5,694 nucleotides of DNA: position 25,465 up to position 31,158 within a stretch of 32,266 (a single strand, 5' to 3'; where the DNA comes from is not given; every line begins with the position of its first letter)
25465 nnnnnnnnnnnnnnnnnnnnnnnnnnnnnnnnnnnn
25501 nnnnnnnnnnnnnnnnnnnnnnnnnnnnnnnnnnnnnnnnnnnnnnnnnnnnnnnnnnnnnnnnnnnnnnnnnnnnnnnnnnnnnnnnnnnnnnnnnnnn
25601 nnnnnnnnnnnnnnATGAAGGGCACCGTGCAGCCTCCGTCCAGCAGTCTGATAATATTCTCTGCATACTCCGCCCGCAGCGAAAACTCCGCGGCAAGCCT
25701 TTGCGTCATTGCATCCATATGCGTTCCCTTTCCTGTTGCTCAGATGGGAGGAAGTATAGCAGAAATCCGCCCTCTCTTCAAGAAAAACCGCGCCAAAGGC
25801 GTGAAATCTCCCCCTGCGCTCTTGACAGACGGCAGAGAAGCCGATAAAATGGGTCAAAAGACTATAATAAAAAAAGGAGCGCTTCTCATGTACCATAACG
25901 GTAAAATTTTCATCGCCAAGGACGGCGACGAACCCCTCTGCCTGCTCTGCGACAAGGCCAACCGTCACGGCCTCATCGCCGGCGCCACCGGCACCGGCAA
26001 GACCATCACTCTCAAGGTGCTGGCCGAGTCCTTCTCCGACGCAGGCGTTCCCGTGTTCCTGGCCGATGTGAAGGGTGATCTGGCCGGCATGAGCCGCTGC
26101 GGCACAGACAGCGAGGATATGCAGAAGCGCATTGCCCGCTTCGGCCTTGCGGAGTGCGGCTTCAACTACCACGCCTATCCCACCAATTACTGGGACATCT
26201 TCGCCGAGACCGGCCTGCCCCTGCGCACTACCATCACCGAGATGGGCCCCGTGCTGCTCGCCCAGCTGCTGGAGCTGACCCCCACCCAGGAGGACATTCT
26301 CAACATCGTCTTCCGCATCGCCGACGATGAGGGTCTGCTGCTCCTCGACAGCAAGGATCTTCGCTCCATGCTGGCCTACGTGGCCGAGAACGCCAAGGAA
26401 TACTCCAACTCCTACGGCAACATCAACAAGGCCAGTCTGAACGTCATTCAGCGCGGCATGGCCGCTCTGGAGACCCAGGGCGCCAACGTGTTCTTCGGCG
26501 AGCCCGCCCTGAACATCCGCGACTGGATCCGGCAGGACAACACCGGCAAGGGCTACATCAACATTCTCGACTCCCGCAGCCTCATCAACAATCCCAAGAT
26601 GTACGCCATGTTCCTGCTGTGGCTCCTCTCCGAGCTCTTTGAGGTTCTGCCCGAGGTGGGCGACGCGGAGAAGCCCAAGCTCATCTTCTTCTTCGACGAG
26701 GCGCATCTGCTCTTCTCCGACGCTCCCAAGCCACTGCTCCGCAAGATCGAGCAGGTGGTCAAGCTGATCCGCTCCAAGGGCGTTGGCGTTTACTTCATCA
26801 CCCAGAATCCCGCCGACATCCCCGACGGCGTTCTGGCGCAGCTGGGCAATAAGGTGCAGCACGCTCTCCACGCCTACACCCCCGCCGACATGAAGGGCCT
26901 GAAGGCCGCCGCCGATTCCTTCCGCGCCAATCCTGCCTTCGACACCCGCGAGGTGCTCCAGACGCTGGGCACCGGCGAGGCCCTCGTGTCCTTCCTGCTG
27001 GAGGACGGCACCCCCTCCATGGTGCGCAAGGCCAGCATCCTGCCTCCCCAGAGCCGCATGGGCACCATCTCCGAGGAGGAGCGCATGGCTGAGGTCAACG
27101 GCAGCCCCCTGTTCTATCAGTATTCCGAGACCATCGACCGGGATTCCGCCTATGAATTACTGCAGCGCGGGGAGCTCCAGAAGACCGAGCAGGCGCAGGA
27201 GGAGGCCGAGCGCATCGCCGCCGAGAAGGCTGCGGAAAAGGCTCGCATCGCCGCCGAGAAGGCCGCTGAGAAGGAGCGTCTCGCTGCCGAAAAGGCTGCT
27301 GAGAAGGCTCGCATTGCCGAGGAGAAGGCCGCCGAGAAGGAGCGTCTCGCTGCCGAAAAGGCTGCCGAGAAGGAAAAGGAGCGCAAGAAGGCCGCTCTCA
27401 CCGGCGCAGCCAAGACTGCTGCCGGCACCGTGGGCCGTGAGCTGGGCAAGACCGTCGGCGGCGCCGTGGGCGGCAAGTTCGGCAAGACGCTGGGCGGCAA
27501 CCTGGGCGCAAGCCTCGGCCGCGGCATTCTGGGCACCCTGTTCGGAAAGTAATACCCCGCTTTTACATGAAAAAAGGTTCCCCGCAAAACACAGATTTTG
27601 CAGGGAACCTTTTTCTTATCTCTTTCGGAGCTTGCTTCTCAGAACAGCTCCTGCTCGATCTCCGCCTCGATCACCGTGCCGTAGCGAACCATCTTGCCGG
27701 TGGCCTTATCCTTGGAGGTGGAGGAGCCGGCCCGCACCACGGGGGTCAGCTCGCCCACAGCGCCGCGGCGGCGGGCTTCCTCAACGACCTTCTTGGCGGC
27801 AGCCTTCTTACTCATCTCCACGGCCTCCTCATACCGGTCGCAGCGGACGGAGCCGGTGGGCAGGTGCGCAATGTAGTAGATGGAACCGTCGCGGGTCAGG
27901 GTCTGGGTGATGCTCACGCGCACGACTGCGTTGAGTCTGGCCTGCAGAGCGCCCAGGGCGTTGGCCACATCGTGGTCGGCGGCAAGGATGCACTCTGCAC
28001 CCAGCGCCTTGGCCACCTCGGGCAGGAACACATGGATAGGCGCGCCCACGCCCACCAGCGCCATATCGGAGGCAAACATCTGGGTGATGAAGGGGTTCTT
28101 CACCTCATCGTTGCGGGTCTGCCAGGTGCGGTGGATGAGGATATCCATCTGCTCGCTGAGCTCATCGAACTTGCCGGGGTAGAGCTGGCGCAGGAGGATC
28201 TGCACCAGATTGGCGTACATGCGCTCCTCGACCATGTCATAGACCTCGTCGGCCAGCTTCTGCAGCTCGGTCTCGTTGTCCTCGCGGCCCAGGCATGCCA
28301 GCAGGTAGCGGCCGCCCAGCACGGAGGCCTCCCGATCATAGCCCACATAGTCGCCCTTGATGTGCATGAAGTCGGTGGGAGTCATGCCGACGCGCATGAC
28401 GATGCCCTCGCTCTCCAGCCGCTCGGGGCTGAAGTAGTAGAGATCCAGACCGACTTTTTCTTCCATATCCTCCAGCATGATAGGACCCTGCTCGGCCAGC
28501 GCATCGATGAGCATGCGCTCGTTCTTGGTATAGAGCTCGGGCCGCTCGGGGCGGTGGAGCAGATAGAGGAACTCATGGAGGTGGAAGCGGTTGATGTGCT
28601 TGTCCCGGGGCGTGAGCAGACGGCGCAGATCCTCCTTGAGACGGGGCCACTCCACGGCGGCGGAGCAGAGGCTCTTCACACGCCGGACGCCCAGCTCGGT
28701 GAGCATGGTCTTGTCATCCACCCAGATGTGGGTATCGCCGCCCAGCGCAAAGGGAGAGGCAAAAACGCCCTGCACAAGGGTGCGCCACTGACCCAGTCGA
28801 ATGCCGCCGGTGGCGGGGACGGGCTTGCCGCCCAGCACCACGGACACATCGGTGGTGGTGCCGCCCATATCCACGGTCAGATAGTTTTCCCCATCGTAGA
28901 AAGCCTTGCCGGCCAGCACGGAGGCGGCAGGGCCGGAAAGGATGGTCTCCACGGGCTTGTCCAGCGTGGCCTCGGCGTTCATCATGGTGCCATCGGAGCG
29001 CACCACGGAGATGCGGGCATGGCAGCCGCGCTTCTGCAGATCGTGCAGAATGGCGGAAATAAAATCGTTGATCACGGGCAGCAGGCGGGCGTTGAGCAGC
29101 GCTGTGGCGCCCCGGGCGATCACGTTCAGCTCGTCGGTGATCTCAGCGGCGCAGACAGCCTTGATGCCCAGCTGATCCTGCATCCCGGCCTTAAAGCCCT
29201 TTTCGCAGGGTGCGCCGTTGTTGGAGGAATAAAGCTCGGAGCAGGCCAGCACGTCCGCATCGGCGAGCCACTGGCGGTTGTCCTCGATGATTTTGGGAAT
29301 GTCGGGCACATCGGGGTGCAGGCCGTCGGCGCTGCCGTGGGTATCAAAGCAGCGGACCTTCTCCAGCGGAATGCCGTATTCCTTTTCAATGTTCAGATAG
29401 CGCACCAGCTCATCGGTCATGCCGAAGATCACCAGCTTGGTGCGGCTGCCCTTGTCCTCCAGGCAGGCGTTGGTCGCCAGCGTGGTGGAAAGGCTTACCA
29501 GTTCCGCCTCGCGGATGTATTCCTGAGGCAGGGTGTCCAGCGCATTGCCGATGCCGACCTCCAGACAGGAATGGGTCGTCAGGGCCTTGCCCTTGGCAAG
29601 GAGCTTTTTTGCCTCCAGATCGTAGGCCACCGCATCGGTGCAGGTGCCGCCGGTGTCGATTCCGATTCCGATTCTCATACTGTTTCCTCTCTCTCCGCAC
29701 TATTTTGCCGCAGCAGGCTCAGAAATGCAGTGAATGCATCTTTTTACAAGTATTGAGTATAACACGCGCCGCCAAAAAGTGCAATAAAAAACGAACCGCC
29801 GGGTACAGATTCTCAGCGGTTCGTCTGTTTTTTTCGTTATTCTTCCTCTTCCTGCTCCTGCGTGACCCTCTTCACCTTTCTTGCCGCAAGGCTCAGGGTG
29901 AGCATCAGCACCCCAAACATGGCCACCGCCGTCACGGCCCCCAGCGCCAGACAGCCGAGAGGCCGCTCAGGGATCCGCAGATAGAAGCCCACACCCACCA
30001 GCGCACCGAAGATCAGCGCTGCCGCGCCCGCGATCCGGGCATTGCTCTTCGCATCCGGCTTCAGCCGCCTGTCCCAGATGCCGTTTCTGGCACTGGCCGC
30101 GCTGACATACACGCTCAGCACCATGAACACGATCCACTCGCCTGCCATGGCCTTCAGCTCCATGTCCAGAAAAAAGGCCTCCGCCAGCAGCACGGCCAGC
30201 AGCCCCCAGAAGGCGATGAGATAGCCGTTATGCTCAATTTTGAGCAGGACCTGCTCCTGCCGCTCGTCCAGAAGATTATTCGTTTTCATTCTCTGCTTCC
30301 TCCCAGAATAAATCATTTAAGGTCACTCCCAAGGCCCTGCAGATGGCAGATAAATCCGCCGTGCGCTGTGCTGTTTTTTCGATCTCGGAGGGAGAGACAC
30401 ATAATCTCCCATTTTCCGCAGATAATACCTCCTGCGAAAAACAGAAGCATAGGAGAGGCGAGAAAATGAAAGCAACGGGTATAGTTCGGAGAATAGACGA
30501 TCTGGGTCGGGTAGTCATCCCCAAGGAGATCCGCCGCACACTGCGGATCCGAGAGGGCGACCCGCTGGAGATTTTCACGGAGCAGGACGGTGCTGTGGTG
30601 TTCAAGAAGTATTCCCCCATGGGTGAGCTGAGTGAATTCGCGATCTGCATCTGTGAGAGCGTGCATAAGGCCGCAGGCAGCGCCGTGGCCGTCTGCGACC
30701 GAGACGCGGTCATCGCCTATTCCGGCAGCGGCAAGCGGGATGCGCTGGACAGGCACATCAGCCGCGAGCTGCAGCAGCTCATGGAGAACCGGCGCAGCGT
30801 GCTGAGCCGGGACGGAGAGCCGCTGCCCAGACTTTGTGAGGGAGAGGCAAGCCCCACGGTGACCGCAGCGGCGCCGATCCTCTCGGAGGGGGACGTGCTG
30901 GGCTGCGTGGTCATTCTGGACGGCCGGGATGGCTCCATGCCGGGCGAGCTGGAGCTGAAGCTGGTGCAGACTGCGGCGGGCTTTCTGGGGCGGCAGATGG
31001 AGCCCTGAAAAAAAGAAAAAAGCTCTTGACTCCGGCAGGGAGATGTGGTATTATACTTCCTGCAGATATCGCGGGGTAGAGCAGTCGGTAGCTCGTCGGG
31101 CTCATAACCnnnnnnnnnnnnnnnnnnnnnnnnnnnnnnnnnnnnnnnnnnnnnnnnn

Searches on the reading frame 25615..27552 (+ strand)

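Call 13: search_protein_families(library=pfam, proteins=[window:25615-27552:+], max_evalue=0.001)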
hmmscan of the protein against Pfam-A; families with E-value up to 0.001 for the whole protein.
window:25615-27552:+ (645 aa): 3 families
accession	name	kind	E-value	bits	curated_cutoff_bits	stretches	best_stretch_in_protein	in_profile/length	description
PF05872.18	HerA_C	-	7.1e-208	691.7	22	1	101-620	6-499/502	Helicase HerA-like C-terminal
PF01935.23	DUF87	-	8e-12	46.2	23.2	1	103-326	9-206/220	Helicase HerA, central domain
PF10412.15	TrwB_AAD_bind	-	7e-05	22.3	20.5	0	113-156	12-55/387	Type IV secretion-system coupling protein DNA-binding domain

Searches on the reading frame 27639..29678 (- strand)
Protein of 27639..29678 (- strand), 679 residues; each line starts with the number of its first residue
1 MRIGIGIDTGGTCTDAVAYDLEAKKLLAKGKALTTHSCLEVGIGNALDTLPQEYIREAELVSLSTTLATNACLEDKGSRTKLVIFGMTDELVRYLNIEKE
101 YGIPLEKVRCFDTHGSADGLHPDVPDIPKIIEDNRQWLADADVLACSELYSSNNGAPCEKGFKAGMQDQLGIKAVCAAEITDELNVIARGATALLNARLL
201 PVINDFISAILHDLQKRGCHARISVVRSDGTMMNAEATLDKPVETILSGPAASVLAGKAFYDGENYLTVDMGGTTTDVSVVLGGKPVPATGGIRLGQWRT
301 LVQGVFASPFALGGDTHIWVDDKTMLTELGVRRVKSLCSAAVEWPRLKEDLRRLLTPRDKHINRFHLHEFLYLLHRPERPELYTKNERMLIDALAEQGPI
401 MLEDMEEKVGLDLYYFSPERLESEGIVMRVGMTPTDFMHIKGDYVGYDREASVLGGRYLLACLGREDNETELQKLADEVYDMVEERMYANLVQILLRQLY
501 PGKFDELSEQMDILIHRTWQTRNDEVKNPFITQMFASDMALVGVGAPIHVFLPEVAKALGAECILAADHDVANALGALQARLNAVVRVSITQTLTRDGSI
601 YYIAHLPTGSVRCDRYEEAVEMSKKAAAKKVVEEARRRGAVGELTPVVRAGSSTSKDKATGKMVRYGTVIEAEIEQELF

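Call 88: search_protein_families(library=pfam, proteins=[window:27639-29678:-], max_evalue=0.001)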
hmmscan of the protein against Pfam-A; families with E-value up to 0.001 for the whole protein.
window:27639-29678:- (679 aa): 3 families
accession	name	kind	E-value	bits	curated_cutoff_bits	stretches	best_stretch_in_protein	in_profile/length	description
PF01968.24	Hydantoinase_A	-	2.2e-27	96.5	22.9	1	189-324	1-138/291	Hydantoinase/oxoprolinase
PF05378.19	Hydant_A_N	-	5.7e-19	69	25.2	1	5-151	2-158/176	Hydantoinase/oxoprolinase N-terminal region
PF13941.12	MutL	-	8.3e-07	28.6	27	0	7-56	4-54/450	MutL protein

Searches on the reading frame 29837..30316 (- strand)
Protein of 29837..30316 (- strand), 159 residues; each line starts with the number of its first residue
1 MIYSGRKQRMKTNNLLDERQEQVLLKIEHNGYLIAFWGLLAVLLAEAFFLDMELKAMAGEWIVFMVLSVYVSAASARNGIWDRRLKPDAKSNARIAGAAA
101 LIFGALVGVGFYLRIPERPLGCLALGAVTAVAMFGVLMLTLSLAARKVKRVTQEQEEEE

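Call 88: search_protein_families(library=pfam, proteins=[window:29837-30316:-], max_evalue=0.001)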
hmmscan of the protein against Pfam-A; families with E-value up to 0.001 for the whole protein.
window:29837-30316:- (159 aa): 1 family
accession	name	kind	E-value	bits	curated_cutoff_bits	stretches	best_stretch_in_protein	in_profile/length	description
PF20563.3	DUF6773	-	9.8e-16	58.4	27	1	11-158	2-162/163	Family of unknown function (DUF6773)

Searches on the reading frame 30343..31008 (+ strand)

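Call 88: search_protein_families(library=pfam, proteins=[window:30343-31008:+], max_evalue=0.001)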
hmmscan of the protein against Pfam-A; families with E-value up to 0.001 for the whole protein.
window:30343-31008:+ (221 aa): 3 families
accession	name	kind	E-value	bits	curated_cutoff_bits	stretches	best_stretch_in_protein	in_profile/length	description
PF15714.11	SpoVT_C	-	2.8e-38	131.3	27.5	1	95-220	1-128/128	Stage V sporulation protein T C-terminal, transcription factor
PF04014.23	MazE_antitoxin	-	9.2e-12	45.2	24.7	1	48-90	1-43/48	Antidote-toxin recognition MazE, bacterial antitoxin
PF01590.32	GAF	-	0.00041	21.3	22.4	0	106-217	12-131/133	GAF domain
